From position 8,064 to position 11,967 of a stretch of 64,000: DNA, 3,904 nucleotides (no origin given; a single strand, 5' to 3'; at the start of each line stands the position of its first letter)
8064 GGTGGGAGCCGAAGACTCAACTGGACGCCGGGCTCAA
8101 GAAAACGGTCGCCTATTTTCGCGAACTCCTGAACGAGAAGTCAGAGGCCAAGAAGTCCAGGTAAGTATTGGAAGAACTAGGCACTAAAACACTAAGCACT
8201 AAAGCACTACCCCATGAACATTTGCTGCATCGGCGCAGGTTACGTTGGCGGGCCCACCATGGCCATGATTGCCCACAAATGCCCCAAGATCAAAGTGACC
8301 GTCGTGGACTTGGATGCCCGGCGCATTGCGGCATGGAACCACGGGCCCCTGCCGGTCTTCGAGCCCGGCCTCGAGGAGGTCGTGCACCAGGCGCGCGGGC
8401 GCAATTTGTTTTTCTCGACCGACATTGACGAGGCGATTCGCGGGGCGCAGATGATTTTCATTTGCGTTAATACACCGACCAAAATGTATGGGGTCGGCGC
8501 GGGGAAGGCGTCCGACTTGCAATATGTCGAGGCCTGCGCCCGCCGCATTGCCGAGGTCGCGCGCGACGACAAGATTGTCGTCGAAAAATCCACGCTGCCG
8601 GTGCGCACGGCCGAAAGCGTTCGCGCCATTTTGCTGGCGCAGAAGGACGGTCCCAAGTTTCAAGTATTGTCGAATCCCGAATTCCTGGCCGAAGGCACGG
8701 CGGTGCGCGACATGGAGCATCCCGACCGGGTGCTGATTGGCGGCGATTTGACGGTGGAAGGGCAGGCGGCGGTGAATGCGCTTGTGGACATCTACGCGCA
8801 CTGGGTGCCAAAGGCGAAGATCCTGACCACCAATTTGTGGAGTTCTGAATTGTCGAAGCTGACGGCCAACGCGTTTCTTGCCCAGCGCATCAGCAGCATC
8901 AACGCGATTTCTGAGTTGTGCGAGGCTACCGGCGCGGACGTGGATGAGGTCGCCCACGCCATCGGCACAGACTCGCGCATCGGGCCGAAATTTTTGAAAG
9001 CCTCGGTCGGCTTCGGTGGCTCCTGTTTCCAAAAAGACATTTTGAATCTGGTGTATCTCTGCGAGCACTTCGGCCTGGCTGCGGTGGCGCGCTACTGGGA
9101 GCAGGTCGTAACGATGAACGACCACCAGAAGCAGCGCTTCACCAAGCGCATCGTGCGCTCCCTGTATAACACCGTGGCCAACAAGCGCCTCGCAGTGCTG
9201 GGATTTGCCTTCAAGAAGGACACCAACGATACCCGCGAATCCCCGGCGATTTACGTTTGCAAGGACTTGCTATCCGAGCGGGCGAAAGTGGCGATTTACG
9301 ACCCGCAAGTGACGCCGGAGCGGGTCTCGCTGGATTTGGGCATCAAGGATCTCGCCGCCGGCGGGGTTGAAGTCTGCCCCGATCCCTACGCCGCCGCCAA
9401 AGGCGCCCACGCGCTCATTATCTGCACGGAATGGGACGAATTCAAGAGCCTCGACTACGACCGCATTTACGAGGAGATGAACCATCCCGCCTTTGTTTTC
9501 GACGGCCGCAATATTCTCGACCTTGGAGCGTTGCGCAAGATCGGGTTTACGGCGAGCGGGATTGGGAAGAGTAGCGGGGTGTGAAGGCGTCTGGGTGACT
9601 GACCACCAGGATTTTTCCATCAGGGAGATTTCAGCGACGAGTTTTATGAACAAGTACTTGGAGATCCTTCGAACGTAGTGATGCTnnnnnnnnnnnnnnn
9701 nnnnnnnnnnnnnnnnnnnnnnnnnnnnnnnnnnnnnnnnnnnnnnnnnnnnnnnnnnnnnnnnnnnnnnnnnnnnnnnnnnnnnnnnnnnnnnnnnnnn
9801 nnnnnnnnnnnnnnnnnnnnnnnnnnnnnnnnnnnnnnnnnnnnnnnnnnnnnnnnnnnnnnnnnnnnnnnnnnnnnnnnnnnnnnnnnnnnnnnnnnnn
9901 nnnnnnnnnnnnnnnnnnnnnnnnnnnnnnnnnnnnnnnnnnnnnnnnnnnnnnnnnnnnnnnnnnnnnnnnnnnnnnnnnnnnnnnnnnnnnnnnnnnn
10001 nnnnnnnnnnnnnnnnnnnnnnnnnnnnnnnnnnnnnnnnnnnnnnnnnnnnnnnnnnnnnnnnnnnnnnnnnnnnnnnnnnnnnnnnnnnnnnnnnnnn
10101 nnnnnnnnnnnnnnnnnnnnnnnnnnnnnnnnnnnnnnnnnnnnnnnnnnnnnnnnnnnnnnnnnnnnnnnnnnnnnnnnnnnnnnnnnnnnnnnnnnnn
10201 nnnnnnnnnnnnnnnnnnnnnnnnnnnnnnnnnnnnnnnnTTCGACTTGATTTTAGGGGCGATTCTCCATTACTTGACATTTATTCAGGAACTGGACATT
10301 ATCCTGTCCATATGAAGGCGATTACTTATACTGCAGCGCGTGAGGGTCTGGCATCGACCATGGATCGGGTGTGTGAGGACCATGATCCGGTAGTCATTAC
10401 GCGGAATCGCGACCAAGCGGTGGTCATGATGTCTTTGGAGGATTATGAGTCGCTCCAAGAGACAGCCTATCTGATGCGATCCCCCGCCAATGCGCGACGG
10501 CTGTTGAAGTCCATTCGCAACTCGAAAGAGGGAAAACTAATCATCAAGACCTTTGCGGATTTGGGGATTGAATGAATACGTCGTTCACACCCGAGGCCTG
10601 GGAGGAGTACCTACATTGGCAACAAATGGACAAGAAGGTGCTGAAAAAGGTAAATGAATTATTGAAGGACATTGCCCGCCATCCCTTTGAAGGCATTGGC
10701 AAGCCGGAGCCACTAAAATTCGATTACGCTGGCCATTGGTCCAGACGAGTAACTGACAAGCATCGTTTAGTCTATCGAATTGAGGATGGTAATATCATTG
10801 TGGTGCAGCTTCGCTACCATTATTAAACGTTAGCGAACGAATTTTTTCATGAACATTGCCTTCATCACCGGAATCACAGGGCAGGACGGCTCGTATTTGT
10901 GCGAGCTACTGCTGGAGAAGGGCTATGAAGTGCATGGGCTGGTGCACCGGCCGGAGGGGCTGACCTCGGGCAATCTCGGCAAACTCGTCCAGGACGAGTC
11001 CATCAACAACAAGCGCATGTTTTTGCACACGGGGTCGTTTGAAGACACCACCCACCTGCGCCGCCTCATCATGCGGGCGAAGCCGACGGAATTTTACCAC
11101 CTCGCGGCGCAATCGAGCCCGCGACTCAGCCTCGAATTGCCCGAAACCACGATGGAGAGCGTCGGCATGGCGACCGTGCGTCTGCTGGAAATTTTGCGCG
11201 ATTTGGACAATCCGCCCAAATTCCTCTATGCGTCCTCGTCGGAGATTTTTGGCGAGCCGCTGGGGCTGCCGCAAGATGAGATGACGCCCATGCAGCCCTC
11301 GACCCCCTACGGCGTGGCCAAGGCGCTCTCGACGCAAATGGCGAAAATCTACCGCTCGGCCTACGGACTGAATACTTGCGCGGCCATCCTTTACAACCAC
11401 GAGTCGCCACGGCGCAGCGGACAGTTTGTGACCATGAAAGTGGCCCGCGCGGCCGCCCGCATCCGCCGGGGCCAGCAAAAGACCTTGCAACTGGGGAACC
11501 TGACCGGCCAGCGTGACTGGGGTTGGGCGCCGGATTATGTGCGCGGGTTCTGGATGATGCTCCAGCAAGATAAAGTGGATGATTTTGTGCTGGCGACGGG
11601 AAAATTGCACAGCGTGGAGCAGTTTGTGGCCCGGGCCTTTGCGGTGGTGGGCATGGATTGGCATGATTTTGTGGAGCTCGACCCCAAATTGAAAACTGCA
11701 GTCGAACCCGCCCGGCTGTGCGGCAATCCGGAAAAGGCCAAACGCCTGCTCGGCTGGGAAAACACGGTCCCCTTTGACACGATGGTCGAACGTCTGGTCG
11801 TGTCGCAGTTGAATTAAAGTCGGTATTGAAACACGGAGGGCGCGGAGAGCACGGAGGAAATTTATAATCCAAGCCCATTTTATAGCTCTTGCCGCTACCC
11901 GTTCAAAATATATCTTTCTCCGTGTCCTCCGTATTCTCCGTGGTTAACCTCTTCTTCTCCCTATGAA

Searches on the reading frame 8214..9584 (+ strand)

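Call 34: search_protein_families(library=pfam, proteins=[window:8214-9584:+], max_evalue=0.0001)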
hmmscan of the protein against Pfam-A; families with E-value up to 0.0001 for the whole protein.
window:8214-9584:+ (456 aa): 3 families
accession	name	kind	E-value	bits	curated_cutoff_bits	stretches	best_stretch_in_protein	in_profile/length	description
PF03721.20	UDPG_MGDP_dh_N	-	5.5e-60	202.6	27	1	1-182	1-180/187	UDP-glucose/GDP-mannose dehydrogenase family, NAD binding domain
PF03720.21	UDPG_MGDP_dh_C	-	2.5e-35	121.4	30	1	327-436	1-102/103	UDP-glucose/GDP-mannose dehydrogenase family, UDP binding domain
PF00984.24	UDPG_MGDP_dh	-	2.1e-32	111.5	25.4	1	209-303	1-93/94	UDP-glucose/GDP-mannose dehydrogenase family, central domain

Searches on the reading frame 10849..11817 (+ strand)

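Call 34: search_protein_families(library=pfam, proteins=[window:10849-11817:+], max_evalue=0.0001)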
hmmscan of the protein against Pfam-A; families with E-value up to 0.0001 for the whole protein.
window:10849-11817:+ (322 aa): 2 families
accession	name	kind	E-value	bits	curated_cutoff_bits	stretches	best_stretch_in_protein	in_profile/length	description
PF16363.11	GDP_Man_Dehyd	-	2.7e-105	352.9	27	1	5-315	1-331/332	GDP-mannose 4,6 dehydratase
PF01370.27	Epimerase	-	1.9e-57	194.9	20.9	1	5-245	2-236/240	NAD dependent epimerase/dehydratase family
